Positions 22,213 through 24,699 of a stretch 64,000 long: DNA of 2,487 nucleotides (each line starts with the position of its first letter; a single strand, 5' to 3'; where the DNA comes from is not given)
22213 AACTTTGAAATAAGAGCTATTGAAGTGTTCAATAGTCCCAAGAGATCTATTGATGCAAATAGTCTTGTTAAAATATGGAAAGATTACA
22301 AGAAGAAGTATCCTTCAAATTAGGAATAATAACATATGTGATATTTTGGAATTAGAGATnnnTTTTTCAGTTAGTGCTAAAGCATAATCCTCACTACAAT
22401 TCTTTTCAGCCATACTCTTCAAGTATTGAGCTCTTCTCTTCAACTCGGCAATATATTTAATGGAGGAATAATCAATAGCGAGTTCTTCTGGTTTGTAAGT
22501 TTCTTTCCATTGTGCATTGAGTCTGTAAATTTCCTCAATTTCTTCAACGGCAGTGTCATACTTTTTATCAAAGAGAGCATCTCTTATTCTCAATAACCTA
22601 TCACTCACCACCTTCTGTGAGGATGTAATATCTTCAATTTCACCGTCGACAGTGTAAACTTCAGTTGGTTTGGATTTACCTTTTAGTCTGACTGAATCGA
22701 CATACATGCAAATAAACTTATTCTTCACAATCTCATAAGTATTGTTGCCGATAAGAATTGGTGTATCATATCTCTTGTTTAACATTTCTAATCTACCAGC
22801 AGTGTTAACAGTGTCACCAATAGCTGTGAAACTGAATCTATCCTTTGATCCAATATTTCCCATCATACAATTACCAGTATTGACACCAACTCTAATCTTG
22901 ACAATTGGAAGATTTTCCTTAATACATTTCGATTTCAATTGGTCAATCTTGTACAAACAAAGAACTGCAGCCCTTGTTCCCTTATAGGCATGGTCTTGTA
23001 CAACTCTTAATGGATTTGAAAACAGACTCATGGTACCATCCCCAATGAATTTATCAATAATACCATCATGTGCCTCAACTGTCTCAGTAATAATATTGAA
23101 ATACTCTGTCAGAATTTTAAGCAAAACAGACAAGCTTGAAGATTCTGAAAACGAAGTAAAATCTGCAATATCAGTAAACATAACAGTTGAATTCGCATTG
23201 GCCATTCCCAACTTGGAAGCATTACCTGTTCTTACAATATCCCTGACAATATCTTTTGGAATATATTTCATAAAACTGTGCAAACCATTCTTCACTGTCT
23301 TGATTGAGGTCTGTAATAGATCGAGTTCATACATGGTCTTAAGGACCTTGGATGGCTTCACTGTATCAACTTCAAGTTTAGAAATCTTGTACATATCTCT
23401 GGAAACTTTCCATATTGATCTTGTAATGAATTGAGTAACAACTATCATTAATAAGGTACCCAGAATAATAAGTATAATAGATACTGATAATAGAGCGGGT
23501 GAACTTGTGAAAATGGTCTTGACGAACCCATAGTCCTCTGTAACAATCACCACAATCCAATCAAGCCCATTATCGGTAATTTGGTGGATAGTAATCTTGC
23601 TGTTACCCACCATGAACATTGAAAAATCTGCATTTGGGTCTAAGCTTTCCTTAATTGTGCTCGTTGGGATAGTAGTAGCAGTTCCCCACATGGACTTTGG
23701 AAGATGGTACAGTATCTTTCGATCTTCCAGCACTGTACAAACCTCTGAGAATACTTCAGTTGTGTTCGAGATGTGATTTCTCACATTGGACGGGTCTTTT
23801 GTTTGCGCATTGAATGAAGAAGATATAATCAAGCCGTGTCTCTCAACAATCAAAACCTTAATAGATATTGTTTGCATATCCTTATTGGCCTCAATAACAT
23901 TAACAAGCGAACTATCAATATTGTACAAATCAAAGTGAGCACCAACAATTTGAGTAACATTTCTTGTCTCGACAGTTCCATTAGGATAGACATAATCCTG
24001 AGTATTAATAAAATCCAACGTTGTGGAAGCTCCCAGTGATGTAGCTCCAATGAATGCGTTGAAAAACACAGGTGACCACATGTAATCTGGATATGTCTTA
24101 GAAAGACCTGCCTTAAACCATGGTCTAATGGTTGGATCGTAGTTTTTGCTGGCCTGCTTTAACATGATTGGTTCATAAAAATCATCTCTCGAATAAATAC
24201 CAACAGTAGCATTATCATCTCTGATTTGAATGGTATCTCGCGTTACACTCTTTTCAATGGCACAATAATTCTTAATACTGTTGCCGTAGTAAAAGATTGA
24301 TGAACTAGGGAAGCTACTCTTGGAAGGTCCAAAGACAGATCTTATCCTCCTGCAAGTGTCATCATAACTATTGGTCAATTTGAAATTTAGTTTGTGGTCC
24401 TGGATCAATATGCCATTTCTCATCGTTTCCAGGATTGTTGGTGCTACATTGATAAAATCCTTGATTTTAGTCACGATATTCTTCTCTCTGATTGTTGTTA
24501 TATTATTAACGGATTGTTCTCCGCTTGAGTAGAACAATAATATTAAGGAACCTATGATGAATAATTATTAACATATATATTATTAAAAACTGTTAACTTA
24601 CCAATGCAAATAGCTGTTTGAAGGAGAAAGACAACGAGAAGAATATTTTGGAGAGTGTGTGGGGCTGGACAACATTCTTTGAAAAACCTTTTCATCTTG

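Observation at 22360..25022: Cache-domain sensor fused to a class III nucleotidyl cyclase (bacterial-style extracellular sensing in a eukaryote)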

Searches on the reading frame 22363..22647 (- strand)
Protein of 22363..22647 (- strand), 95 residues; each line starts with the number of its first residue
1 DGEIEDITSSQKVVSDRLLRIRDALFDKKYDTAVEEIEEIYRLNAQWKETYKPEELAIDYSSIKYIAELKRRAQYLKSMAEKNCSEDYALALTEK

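Call 76: search_solved_structures(query=window:22363-22647:-, max_evalue=10)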
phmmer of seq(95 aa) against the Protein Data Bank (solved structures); distinct sequences matched with E-value up to 10: 2.
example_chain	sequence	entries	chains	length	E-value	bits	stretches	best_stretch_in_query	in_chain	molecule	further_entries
1mkh_A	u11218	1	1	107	0.7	13.4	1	17-64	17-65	C-terminal domain of Methionyl-tRNA synthetase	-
9gco_A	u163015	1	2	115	1.3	12.5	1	9-30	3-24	Thioredoxin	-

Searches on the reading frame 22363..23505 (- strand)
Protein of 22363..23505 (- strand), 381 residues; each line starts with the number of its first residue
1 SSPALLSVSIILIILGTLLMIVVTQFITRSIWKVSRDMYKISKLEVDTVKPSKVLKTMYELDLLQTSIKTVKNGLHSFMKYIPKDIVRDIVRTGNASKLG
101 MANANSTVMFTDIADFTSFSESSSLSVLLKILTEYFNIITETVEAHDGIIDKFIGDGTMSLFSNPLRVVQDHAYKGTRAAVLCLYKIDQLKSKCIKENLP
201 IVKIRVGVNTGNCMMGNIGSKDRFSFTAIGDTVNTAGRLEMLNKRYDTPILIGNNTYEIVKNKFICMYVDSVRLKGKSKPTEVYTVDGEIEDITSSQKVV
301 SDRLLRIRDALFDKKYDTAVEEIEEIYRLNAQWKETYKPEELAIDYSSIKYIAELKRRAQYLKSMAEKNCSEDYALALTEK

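Call 73: predict_structure(alignment_id=A7)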
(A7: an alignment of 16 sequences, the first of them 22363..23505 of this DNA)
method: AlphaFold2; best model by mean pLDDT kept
length: 381 residues; sequences in the alignment: 16
mean_pLDDT: 80.6   pTM: 0.69
mean pLDDT of the five models: 80.6, 78.7, 76.7, 76.8, 76.2
residues with pLDDT >= 90: 167; 70-90: 118; 50-70: 61; < 50: 35
segments of 3 or more residues with pLDDT < 50: 43-52, 94-98, 220-223
pLDDT, mean of each block of 10 residues (from residue 1): 71 82 74 61 47 50 53 50 51 51 88 90 90 94 95 90 88 97 94 90 95 71 62 91 90 97 95 85 92 88 96 94 94 82 76 92 89 73 41
secondary structure, 60 per line:
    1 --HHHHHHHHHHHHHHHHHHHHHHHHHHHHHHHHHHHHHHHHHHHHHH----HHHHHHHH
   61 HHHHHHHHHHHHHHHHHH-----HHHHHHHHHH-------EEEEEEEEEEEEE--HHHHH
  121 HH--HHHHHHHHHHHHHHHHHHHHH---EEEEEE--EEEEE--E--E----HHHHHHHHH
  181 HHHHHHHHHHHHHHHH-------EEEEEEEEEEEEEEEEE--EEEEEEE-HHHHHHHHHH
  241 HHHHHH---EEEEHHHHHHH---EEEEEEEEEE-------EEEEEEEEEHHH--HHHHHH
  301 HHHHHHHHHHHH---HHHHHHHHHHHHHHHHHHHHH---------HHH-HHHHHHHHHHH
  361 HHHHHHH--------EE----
elements in order: H3-48 H53-78 H84-93 E101-113 H116-122 H125-145 E149-154 E157-161 H172-196 E204-220 E223-229 H231-246 E250-253 H254-260 E264-273 E281-289 H295-312 H316-336 H350-367

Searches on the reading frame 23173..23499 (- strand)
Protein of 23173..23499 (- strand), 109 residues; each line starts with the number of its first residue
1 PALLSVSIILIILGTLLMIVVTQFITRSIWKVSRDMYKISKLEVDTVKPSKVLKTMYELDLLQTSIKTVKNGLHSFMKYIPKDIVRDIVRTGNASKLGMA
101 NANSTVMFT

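Call 65: search_protein_families(library=pfam, proteins=[window:23173-23499:-], max_evalue=10)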
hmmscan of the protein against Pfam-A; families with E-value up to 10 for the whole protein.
seq(109 aa): 0 families

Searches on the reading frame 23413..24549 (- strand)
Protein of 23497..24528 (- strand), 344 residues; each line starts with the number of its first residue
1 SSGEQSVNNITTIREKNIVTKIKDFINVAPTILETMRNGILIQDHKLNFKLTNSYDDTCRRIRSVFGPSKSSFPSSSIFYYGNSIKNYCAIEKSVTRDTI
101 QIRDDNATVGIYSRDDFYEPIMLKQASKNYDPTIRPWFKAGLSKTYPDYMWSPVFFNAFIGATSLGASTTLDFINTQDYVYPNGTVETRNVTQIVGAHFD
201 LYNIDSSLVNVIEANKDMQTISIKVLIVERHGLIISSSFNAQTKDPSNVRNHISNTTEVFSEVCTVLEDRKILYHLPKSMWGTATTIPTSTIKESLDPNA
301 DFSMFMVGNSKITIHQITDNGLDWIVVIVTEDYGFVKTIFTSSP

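Call 4: search_protein_families(library=pfam, proteins=[window:23500-24525:-], max_evalue=10)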
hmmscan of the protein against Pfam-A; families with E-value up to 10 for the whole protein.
seq(342 aa): 2 families
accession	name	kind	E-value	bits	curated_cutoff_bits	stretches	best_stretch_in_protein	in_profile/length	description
PF22673.2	MCP-like_PDC_1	-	0.00098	20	27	1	84-160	5-81/113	Methyl-accepting chemotaxis protein-like, first PDC sensor domain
PF17793.6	AHD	-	0.029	14.8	27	0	197-212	42-57/61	ANC1 homology domain (AHD)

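Call 20: search_protein_representatives(protein=window:23497-24528:-)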
Query: 344 residues. Proteins with E-value up to 0.001 (for the whole library): 11; up to 1e-10: 7; up to 1e-30: 4. The best 11 are listed.
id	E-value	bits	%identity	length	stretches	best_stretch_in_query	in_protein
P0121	5.6e-53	196.7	38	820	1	2-344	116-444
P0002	2.1e-50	188.3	55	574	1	145-344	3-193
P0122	3.4e-36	141.5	36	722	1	1-344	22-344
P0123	2.7e-31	125.5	34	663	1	36-344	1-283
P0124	3.2e-29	118.6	38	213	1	138-338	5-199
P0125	2.9e-28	115.5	37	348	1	140-344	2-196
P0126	1.6e-24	103.2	31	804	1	2-344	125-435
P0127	3.9e-09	52.6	41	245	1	1-73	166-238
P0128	1.6e-08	50.6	35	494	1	229-344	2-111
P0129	4.5e-06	42.6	29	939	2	2-154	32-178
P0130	9.0e-05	38.3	34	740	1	77-169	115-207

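Call 26: predict_structure(alignment_id=A2)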
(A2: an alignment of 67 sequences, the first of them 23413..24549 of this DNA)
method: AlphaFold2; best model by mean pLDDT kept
length: 379 residues; sequences in the alignment: 67
mean_pLDDT: 84.0   pTM: 0.79
mean pLDDT of the five models: 84.0, 81.4, 80.2, 78.2, 75.8
residues with pLDDT >= 90: 179; 70-90: 143; 50-70: 50; < 50: 7
segments of 3 or more residues with pLDDT < 50: 52-58
pLDDT, mean of each block of 10 residues (from residue 1): 62 80 90 86 76 48 78 78 85 92 88 93 92 95 95 92 89 91 83 90 92 90 69 95 91 89 94 93 79 56 70 90 91 88 55 82 96 91
secondary structure, 60 per line:
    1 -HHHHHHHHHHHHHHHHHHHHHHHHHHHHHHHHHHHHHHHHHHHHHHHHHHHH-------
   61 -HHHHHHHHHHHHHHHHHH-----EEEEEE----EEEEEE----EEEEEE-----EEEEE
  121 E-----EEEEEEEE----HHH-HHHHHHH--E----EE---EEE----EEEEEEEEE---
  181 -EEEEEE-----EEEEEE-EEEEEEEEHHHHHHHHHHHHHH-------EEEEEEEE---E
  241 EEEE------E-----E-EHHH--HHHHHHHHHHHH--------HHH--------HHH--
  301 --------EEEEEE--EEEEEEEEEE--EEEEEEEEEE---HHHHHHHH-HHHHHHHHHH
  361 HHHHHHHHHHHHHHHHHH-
elements in order: H2-53 H62-79 E85-90 E95-100 E105-110 E116-121 E127-134 H143-149 E162-164 E169-177 E182-187 E193-198 E200-207 H208-221 E229-236 E240-244 H265-276 E309-314 E317-326 E329-338 H342-349 H351-378

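Call 31: fold_search(model_id=the predicted structure, library=pdb)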
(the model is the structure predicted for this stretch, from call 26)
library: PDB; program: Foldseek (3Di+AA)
matches with E <= 10: 1126; with E <= 0.001: 61
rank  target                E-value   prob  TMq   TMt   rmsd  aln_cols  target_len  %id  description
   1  6mni_A                1.4e-10  1.00  0.37  0.52   8.2       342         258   10  Structure of the tandem CACHE domain of PscC (released 2019-10-16)
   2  9a69_B                3.2e-10  1.00  0.39  0.24  16.3       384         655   13  Integrative model of MCPB-MCPC by crosslinking MS and deep learning (released 2024-09-18)
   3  5t65_B                1.0e-08  1.00  0.40  0.58   7.9       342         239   12  LIGAND BINDING DOMAIN OF PSEUDOMONAS AERUGINOSA PAO1 AMINO ACID CHEMORECEPTOR PCTA IN COMPLEX WITH L-ILE (released 2017-09-13)
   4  6w3s_A                1.1e-08  1.00  0.33  0.47   9.6       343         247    9  Crystal structure of ligand-binding domain of Campylobacter jejuni chemoreceptor Tlp3 in complex with L-leucine (released 2020-05-20)
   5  7k5n                  1.5e-08  1.00  0.33  0.50  11.4       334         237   12  Ligand binding domain (tandem PAS/dCache) of Aeromonas caviae diguanylate cyclase with proline bound (released 2021-08-18)
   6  4xmr_B                2.0e-08  1.00  0.37  0.52   8.9       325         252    9  Crystal structure of the sensory domain of the Campylobacter jejuni chemoreceptor Tlp3 (CcmL) with isoleucine bound. (released 2015-11-04)
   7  6w3r_A                2.8e-08  1.00  0.34  0.48   9.4       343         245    9  Crystal structure of ligand-binding domain of Campylobacter jejuni chemoreceptor Tlp3 in complex with 3-methylisoleuci (released 2020-05-20)
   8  6iou_A                3.2e-08  1.00  0.37  0.54   7.8       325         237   14  The ligand binding domain of Mlp24 with serine (released 2019-03-06)
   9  6fu4_C                5.5e-08  1.00  0.38  0.45   9.2       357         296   10  Ligand binding domain (LBD) of the p. aeruginosa histamine receptor TlpQ (released 2018-05-16)
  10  6fu4_A                5.5e-08  1.00  0.38  0.46   9.5       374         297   10  Ligand binding domain (LBD) of the p. aeruginosa histamine receptor TlpQ (released 2018-05-16)
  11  2p7j_B                6.9e-08  1.00  0.40  0.53  10.4       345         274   10  Crystal structure of the domain of putative sensory box/GGDEF family protein from Vibrio parahaemolyticus (released 2007-05-01)
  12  6ioq                  7.4e-08  1.00  0.39  0.56   8.1       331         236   12  The ligand binding domain of Mlp24 with glycine (released 2019-03-06)
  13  6w3x_A                8.8e-08  1.00  0.33  0.47   9.6       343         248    9  Crystal structure of ligand-binding domain of Campylobacter jejuni chemoreceptor Tlp3 in complex with L-valine (released 2020-05-20)
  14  6iot_B                1.5e-07  1.00  0.40  0.58   7.3       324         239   11  The ligand binding domain of Mlp24 with arginine (released 2019-03-20)
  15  6ior_A                1.8e-07  1.00  0.30  0.44  10.9       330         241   13  The ligand binding domain of Mlp24 with asparagine (released 2019-03-20)
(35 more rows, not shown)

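Call 55: list_cluster_members(proteins=[P0001, P0003, P0122, P0123, P0126, P0128, P0124, P0125, P0127, P0002])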
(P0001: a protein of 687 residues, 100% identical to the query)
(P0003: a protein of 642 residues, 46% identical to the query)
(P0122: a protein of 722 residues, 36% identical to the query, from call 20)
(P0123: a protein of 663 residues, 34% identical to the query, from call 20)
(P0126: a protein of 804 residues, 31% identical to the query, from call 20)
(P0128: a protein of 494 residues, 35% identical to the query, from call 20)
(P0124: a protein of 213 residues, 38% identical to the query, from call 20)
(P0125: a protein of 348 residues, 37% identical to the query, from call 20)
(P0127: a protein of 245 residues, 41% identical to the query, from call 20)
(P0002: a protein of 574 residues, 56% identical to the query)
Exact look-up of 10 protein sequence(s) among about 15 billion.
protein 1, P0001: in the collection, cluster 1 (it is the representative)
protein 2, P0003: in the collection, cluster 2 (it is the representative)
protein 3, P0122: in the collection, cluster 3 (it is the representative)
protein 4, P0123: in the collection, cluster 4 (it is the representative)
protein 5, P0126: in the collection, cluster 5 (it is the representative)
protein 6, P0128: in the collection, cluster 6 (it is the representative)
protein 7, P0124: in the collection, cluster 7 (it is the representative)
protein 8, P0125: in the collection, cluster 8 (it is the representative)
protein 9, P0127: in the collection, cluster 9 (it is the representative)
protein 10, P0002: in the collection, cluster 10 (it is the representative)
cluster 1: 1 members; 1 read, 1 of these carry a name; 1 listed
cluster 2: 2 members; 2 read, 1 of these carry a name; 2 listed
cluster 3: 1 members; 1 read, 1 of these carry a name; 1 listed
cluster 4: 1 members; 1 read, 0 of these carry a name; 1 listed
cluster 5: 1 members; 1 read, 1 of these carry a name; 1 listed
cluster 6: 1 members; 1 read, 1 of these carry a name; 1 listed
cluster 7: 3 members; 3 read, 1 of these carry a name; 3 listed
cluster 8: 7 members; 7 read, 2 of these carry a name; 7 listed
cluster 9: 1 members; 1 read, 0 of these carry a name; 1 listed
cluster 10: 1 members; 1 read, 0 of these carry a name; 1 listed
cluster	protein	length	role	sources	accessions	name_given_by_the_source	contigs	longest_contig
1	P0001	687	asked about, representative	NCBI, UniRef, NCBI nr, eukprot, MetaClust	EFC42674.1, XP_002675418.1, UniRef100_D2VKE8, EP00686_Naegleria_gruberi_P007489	predicted protein [Naegleria gruberi] | Predicted protein n=1 Tax=Naegleria gruberi TaxID=5762 RepID=D2VKE8_NAEGR | uncharacterized protein NAEGRDRAFT_50277 [Naegleria gruberi]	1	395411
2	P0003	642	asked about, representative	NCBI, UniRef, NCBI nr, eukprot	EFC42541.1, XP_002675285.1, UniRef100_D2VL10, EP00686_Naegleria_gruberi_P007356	predicted protein [Naegleria gruberi] | Predicted protein n=1 Tax=Naegleria gruberi TaxID=5762 RepID=D2VL10_NAEGR | uncharacterized protein NAEGRDRAFT_50439 [Naegleria gruberi]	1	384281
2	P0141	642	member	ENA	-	-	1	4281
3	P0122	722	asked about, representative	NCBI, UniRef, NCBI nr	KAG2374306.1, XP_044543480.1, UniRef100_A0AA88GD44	hypothetical protein C9374_010876 [Naegleria lovaniensis] | Guanylate cyclase domain-containing protein n=1 Tax=Naegleria lovaniensis TaxID=51637 ... | uncharacterized protein C9374_010876 [Naegleria lovaniensis]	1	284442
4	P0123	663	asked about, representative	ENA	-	-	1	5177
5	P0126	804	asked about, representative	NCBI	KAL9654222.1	hypothetical protein ABK040_010255 [Willaertia magna]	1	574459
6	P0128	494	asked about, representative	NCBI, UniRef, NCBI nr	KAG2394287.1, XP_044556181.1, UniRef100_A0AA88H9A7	hypothetical protein C9374_004051 [Naegleria lovaniensis] | Guanylate cyclase domain-containing protein n=1 Tax=Naegleria lovaniensis TaxID=51637 ... | uncharacterized protein C9374_004051 [Naegleria lovaniensis]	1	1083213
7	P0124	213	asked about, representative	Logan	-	-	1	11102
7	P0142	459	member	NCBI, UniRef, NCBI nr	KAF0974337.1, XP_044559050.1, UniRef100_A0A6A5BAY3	hypothetical protein FDP41_006369 [Naegleria fowleri] | Cache domain-containing protein n=1 Tax=Naegleria fowleri TaxID=5763 ... | uncharacterized protein FDP41_006369 [Naegleria fowleri]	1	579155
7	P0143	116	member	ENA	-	-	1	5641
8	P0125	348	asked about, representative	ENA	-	-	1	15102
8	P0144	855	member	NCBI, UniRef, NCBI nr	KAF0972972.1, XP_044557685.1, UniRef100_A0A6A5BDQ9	hypothetical protein FDP41_008636 [Naegleria fowleri] | Guanylate cyclase domain-containing protein n=1 Tax=Naegleria fowleri TaxID=5763 ... | uncharacterized protein FDP41_008636 [Naegleria fowleri]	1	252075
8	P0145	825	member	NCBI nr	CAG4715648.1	unnamed protein product [Naegleria fowleri]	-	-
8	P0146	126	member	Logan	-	-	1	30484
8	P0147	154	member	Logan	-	-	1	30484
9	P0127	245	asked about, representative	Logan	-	-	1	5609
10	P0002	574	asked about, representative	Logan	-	-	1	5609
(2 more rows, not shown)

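Call 68: search_protein_families(library=pfam, proteins=[P0144, P0142, P0145, P0121, P0126, P0122, P0123], max_evalue=0.1)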
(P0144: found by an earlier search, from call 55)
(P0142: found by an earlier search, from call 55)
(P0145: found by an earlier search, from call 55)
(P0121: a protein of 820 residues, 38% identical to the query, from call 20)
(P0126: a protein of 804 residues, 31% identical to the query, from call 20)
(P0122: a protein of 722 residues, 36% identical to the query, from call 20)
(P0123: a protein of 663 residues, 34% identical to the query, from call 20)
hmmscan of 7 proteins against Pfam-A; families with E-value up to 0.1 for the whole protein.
P0144 (855 aa): 1 family
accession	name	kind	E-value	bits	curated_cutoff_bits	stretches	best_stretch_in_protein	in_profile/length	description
PF00211.25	Guanylate_cyc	-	1.1e-20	74.5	21.9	1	557-738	9-182/183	Adenylate and Guanylate cyclase catalytic domain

P0142 (459 aa): 1 family
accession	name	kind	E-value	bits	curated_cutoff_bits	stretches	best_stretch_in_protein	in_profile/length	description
PF22673.2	MCP-like_PDC_1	-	0.061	14.2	27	0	236-269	45-76/113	Methyl-accepting chemotaxis protein-like, first PDC sensor domain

P0145 (825 aa): 1 family
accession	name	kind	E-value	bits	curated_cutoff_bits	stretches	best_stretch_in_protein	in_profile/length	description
PF00211.25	Guanylate_cyc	-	9.6e-21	74.6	21.9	1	527-708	9-182/183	Adenylate and Guanylate cyclase catalytic domain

P0121 (820 aa): 1 family
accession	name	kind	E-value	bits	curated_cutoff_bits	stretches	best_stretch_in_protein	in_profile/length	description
PF00211.25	Guanylate_cyc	-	1.7e-17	64.1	21.9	1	546-723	8-178/183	Adenylate and Guanylate cyclase catalytic domain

P0126 (804 aa): 3 families
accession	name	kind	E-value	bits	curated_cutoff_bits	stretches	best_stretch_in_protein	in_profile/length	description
PF00211.25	Guanylate_cyc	-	4e-21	75.9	21.9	1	537-713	8-177/183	Adenylate and Guanylate cyclase catalytic domain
PF22673.2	MCP-like_PDC_1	-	0.00028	21.7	27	1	226-304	30-107/113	Methyl-accepting chemotaxis protein-like, first PDC sensor domain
PF02743.24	dCache_1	-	0.0019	18.2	45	1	157-351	34-201/240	Cache domain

P0122 (722 aa): 1 family
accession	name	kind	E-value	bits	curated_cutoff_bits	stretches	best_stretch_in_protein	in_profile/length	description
PF00211.25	Guanylate_cyc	-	1.8e-18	67.2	21.9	1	447-626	10-181/183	Adenylate and Guanylate cyclase catalytic domain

P0123 (663 aa): 1 family
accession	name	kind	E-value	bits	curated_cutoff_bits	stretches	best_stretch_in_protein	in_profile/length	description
PF00211.25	Guanylate_cyc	-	1.2e-19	71.1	21.9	1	386-558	9-174/183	Adenylate and Guanylate cyclase catalytic domain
